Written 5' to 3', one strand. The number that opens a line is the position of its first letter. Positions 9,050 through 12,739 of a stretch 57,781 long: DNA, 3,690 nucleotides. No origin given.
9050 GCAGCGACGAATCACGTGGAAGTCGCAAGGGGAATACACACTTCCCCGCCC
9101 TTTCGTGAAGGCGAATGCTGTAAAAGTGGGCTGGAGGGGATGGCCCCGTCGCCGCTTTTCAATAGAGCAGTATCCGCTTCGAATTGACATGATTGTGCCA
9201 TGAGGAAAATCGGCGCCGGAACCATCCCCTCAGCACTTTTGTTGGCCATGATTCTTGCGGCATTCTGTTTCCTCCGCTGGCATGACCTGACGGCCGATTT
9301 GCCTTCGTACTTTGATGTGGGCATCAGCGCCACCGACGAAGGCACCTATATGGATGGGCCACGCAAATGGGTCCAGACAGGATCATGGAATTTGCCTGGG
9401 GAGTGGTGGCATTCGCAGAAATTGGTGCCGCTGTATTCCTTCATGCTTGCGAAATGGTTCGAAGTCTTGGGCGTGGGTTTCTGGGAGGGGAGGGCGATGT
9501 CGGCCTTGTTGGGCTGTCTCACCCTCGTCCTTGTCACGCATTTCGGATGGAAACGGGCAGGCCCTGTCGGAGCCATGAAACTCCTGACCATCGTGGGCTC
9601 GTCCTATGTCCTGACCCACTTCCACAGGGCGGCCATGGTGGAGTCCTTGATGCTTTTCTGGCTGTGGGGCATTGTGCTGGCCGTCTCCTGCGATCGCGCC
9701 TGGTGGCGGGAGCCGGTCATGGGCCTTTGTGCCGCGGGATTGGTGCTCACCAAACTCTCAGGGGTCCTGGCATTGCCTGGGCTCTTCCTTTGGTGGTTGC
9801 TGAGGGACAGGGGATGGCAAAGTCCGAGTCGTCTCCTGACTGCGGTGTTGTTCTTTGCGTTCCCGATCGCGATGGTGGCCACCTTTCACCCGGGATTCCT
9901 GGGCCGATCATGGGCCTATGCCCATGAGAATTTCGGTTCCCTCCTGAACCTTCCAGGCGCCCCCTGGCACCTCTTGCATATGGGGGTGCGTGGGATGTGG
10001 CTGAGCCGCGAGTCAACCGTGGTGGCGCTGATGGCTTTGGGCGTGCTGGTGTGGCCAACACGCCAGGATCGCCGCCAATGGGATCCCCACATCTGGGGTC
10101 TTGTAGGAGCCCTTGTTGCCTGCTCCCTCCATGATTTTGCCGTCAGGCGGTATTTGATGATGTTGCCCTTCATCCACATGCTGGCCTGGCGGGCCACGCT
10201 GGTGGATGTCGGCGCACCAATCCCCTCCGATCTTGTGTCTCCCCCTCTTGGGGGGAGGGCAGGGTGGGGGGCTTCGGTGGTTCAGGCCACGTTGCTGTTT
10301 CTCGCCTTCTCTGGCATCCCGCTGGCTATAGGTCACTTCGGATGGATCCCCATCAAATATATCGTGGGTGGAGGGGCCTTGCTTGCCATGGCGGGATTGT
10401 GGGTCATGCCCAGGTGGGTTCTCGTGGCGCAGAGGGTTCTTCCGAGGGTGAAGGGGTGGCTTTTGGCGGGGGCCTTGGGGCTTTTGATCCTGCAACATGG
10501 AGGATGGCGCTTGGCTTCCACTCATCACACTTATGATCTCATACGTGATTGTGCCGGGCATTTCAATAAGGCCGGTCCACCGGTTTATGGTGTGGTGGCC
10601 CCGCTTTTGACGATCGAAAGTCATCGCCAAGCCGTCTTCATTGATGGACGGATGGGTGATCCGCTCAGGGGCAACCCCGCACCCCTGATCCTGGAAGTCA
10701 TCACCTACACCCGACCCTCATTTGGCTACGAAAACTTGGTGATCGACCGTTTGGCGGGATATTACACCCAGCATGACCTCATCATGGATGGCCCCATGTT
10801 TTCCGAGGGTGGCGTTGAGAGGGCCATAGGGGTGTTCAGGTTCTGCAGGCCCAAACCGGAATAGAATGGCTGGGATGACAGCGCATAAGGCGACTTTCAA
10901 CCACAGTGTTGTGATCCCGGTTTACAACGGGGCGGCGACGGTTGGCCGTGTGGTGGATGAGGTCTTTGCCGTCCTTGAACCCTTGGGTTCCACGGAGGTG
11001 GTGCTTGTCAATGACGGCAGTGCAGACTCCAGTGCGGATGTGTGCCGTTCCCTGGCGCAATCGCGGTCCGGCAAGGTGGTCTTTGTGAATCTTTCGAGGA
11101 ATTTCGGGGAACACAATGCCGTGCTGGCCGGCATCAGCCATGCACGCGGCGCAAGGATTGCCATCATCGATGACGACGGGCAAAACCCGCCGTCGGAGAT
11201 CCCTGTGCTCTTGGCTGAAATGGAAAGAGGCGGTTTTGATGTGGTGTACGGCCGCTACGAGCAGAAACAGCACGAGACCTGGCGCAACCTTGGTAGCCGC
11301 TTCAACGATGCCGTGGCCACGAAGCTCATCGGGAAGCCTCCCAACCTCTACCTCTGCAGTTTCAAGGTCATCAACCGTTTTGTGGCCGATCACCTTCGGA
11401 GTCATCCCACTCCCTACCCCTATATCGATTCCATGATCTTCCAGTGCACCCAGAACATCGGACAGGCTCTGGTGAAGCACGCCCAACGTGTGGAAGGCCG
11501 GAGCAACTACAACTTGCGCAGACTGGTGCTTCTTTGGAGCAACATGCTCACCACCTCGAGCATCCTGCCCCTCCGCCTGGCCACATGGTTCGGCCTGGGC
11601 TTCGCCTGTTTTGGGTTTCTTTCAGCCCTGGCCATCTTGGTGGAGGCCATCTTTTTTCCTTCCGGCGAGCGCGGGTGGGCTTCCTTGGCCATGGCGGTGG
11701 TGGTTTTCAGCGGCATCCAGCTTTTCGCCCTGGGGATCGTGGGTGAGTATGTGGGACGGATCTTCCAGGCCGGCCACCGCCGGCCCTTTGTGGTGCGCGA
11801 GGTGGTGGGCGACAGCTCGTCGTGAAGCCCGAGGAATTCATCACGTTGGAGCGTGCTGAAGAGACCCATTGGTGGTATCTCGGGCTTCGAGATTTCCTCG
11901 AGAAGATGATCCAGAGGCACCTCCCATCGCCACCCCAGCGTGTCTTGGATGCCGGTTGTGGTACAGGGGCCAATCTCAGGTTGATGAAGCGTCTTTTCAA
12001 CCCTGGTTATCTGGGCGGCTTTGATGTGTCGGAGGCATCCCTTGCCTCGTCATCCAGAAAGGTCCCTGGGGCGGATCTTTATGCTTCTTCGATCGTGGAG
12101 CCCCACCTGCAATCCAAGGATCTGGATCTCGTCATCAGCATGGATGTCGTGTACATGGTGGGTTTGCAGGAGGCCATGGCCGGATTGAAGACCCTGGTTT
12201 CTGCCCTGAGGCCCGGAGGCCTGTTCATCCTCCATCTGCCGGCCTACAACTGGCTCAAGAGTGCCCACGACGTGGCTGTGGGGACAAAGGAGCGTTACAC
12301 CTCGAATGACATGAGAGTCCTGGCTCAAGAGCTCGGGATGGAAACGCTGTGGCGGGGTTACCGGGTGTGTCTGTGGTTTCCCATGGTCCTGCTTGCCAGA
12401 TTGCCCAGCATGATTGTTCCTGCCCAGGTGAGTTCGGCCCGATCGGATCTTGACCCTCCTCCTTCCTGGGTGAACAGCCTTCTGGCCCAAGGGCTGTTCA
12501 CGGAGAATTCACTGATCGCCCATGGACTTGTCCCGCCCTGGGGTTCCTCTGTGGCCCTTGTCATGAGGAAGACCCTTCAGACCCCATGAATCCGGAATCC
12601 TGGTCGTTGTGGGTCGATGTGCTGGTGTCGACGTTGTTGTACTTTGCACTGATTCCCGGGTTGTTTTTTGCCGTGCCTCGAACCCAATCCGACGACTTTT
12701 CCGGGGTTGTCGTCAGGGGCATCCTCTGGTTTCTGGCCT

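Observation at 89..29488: Glycan-assembly island built around GT-C-fold membrane proteins with no recognisable Wzx/Wzy/ABC exporter or initiating phosphoglycosyltransferase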

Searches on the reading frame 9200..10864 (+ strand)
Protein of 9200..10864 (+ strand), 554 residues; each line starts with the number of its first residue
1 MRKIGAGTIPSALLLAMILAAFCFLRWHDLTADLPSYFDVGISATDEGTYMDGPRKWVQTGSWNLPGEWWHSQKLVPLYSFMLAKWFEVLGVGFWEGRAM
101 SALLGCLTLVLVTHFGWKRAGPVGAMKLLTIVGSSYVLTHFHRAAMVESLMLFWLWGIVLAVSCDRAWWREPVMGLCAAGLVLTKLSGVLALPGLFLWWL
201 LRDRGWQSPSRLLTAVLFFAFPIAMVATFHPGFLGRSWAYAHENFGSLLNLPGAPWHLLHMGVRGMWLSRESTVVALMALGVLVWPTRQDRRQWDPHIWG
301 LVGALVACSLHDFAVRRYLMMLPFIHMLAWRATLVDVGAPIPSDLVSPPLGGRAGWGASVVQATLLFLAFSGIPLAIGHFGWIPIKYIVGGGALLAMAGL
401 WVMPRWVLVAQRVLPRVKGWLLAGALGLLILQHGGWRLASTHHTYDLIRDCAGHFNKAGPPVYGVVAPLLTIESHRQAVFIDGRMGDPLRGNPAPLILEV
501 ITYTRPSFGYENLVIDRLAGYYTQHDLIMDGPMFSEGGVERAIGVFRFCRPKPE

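Call 3: search_protein_families(library=pfam, proteins=[window:9200-10864:+], max_evalue=0.01)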
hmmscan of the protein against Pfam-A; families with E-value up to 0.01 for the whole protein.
window:9200-10864:+ (554 aa): 0 families

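Call 11: search_protein_families(library=pfam, proteins=[window:9200-10864:+], max_evalue=10)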
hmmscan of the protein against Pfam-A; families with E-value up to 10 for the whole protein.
window:9200-10864:+ (554 aa): 0 families

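Call 12: search_protein_families(library=ncbifam, proteins=[window:9200-10864:+], max_evalue=10)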
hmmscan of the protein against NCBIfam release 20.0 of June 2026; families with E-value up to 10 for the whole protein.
window:9200-10864:+ (554 aa): 0 families

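Call 20: search_solved_structures(query=window:9200-10864:+, max_evalue=10)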
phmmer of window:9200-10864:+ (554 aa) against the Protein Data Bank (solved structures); distinct sequences matched with E-value up to 10: 0.

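Call 22: find_homologous_proteins(query=window:9200-10864:+, max_evalue=0.001)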
Query window:9200-10864:+ (554 aa): 2 proteins with E <= 0.001 among 8000 candidates.
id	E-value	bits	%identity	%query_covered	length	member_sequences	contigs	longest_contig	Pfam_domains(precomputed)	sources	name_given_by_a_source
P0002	0.0e+0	1282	100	100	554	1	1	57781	-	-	-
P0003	3.6e-95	338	38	99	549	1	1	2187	PF13231.13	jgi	jgi:4-amino-4-deoxy-L-arabinose transferase-like glycosyltransferase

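Call 45: find_related_loci(query=A2, collection=metagenome_contigs, flank=10000)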
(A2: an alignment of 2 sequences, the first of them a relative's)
Query A2 (554 aa) in metagenome_contigs; peptide patterns used: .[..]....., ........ (x = any residue, [..] = any of these).
154 stretches matched a pattern, but none encodes a relative of the query by tblastn (E <= 1e-3).

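Call 50: search_solved_structures(query=A4, max_evalue=10, show_alignments=2)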
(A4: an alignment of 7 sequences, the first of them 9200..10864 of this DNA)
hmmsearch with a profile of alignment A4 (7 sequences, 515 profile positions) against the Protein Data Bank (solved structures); distinct sequences matched with E-value up to 10: 2.
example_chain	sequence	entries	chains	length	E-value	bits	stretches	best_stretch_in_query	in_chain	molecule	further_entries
9n05_P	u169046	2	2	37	0.25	13.6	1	40-72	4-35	SRB103Q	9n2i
9n1p_P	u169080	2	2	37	0.4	12.9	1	40-72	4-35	SRB103H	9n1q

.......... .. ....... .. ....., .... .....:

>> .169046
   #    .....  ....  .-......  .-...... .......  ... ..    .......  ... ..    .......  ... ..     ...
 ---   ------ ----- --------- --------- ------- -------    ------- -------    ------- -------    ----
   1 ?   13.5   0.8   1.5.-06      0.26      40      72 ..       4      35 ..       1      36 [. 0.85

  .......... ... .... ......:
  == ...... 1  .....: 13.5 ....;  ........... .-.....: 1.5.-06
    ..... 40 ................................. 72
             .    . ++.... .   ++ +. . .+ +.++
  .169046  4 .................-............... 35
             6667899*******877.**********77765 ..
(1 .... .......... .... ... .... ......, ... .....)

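Call 53: search_protein_families(library=pfam, proteins=[P0003], max_evalue=10)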
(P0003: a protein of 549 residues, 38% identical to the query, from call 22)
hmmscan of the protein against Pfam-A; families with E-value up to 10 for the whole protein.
P0003 (549 aa): 1 family
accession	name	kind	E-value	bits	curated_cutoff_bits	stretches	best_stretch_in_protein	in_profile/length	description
PF13231.12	PMT_2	-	2.4e-12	47.8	26.1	1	78-223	3-152/160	Dolichyl-phosphate-mannose-protein mannosyltransferase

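Call 73: search_solved_structures(query=A2, max_evalue=10, show_alignments=1)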
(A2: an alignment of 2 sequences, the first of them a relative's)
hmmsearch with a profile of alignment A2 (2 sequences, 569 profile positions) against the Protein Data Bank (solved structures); distinct sequences matched with E-value up to 10: 1.
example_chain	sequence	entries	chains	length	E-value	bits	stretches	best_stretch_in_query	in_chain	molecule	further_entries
2kzi_A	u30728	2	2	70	1.8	10.5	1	453-504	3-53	Engineered protein, ZHER2 Affibody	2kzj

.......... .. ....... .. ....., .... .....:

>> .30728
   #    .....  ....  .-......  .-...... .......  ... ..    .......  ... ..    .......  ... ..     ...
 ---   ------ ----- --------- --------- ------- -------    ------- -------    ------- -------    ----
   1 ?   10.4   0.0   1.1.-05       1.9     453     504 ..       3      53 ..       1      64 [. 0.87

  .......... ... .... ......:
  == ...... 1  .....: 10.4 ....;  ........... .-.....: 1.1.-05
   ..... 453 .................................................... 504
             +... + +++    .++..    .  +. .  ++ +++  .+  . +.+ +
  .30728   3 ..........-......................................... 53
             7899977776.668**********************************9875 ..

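Call 75: search_solved_structures(query=P0003, max_evalue=10, show_alignments=2)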
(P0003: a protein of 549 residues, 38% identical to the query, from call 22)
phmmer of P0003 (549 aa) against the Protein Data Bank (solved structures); distinct sequences matched with E-value up to 10: 0.

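Call 81: find_encoding_contigs(protein=P0003, flank=5000, max_places=5)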
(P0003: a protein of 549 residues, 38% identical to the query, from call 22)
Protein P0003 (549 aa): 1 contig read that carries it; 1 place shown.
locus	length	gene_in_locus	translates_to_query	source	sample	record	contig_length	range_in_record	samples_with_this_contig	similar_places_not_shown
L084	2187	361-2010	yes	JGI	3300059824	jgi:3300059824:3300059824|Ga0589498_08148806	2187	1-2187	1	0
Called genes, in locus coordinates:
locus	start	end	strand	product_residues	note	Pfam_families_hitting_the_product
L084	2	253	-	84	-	?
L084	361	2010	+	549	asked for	PF13231:PMT_2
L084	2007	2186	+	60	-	?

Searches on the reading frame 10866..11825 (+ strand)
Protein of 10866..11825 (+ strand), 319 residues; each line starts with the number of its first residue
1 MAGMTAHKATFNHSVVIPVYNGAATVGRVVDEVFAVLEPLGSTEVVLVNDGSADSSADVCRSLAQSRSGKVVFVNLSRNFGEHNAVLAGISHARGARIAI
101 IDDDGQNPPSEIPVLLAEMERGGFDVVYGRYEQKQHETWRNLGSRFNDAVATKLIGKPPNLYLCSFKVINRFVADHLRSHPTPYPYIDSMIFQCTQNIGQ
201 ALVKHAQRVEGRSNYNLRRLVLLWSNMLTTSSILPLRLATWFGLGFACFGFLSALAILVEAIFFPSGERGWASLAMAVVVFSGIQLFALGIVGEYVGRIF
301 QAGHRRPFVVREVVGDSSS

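Call 3: search_protein_families(library=pfam, proteins=[window:10866-11825:+], max_evalue=0.01)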
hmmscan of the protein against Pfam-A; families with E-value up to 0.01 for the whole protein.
window:10866-11825:+ (319 aa): 3 families
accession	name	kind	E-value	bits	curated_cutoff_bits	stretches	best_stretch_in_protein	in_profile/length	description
PF00535.33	Glycos_transf_2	-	8.6e-29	101.1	23.3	1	14-145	1-129/168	Glycosyl transferase family 2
PF13641.12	Glyco_tranf_2_3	-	3.7e-09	37.4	27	1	14-140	4-132/230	Glycosyltransferase like family 2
PF10111.15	Glyco_tranf_2_2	-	0.0011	19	27.3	1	14-104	1-91/276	Glycosyltransferase like family 2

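Call 57: search_protein_families(library=ncbifam, proteins=[window:10866-11825:+], max_evalue=0.00001)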
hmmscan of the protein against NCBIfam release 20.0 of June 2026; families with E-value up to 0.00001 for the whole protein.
window:10866-11825:+ (319 aa): 14 families
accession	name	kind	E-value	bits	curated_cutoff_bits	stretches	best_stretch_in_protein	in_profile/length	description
NF007986.1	PRK10714.1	equivalog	2.6e-49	168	529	1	12-315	7-313/316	undecaprenyl-phosphate 4-deoxy-4-formamido-L-arabinose transferase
NF047588.1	GlcsyltransPgfSStrep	equivalog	3.6e-38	131.5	500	1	14-310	4-301/308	glycosyltransferase PgfS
NF041875.1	EPS_EpsD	equivalog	3.7e-13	49.6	370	1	14-135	2-120/325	exopolysaccharide biosynthesis glycosyltransferase EpsD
TIGR03937.1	PgaC_IcaA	equivalog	3.2e-11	42.8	422.3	1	12-105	46-136/407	poly-beta-1,6-N-acetyl-D-glucosamine synthase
NF007482.0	PRK10073.1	equivalog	1.7e-10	40.4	423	1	10-127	5-118/334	glycosyltransferase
NF058614.1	PPMAGASynPpgS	equivalog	2.2e-10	40.3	370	1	15-137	4-121/226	polyprenyl-phospho-N-acetylgalactosaminyl synthase PpgS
TIGR04182.1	glyco_TIGR04182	equivalog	2.6e-10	40.1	325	1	14-142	3-121/293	S-layer glycoprotein N-glycosyltransferase AglJ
TIGR03965.1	mycofact_glyco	equivalog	1.4e-09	37.4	280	1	12-131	75-191/467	mycofactocin biosynthesis glycosyltransferase MftF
NF010496.0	PRK13915.1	equivalog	1.3e-07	31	262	1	4-131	24-155/307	glucosyl-3-phosphoglycerate synthase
NF047683.1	TeichurnBiosyTuaG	equivalog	9.6e-07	28.7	400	1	13-136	8-128/252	teichuronic acid biosynthesis protein TuaG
TIGR03111.1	glyc2_xrt_Gpos1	hypoth_equivalog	1.1e-06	27.8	363.95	1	14-113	52-150/439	TIGR03111 family XrtG-associated glycosyltransferase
TIGR04242.1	nodulat_NodC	equivalog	1.4e-06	27.5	550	1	12-139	49-177/395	chitooligosaccharide synthase NodC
NF038302.1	EPS_HpsE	equivalog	1.5e-06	27.5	300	1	12-105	2-97/307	hormogonium polysaccharide biosynthesis glycosyltransferase HpsE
NF041391.1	DPhHxTase_Halo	equivalog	9.4e-06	24.8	375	0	19-149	3-122/213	dolichyl-phosphate hexose transferase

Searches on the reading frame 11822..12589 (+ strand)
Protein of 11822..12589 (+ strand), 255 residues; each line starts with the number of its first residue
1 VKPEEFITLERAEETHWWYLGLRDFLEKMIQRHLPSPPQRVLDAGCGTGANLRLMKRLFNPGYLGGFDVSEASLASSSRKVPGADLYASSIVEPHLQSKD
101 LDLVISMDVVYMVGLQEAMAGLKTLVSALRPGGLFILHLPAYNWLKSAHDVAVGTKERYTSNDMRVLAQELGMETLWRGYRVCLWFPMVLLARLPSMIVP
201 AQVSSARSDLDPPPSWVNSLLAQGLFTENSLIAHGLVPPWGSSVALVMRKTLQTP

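Call 4: search_protein_families(library=pfam, proteins=[window:11822-12589:+], max_evalue=0.01)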
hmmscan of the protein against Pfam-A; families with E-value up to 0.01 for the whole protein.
window:11822-12589:+ (255 aa): 6 families
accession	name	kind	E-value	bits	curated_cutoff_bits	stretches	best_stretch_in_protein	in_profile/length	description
PF13649.12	Methyltransf_25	-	4.8e-11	43.6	27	1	41-133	1-97/97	Methyltransferase domain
PF08241.18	Methyltransf_11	-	4.8e-10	40.4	21.2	1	42-137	1-95/95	Methyltransferase domain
PF13489.12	Methyltransf_23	-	1.6e-09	38.2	27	1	25-154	8-124/164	Methyltransferase domain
PF08242.18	Methyltransf_12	-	5.9e-09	37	30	1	42-135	1-98/98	Methyltransferase domain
PF13847.12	Methyltransf_31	-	2.1e-06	27.9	27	1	40-141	6-113/145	Methyltransferase domain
PF02353.26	CMAS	-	0.0066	16.2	27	1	37-139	62-166/273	Mycolic acid cyclopropane synthetase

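Call 57: search_protein_families(library=ncbifam, proteins=[window:11822-12589:+], max_evalue=0.00001)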
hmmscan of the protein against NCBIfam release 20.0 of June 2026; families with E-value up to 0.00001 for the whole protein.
window:11822-12589:+ (255 aa): 5 families
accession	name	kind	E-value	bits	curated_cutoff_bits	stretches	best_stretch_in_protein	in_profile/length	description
NF002463.0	PRK01683.1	equivalog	2.9e-09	36.9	297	1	37-151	31-141/258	trans-aconitate 2-methyltransferase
NF045667.1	MTase_DVU1556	equivalog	2.9e-09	36.7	155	1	27-137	12-119/213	DVU_1556 family methyltransferase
TIGR02072.1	BioC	equivalog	6.9e-09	35.9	184.95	1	28-140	25-135/244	malonyl-ACP O-methyltransferase BioC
NF043040.1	corrin_prot_MT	hypoth_equivalog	8e-07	28.7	180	1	24-137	28-147/216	corrinoid protein-associated methyltransferase CpaM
TIGR02021.1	BchM-ChlM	equivalog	5.3e-06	26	158.9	1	30-150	48-167/218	magnesium protoporphyrin IX methyltransferase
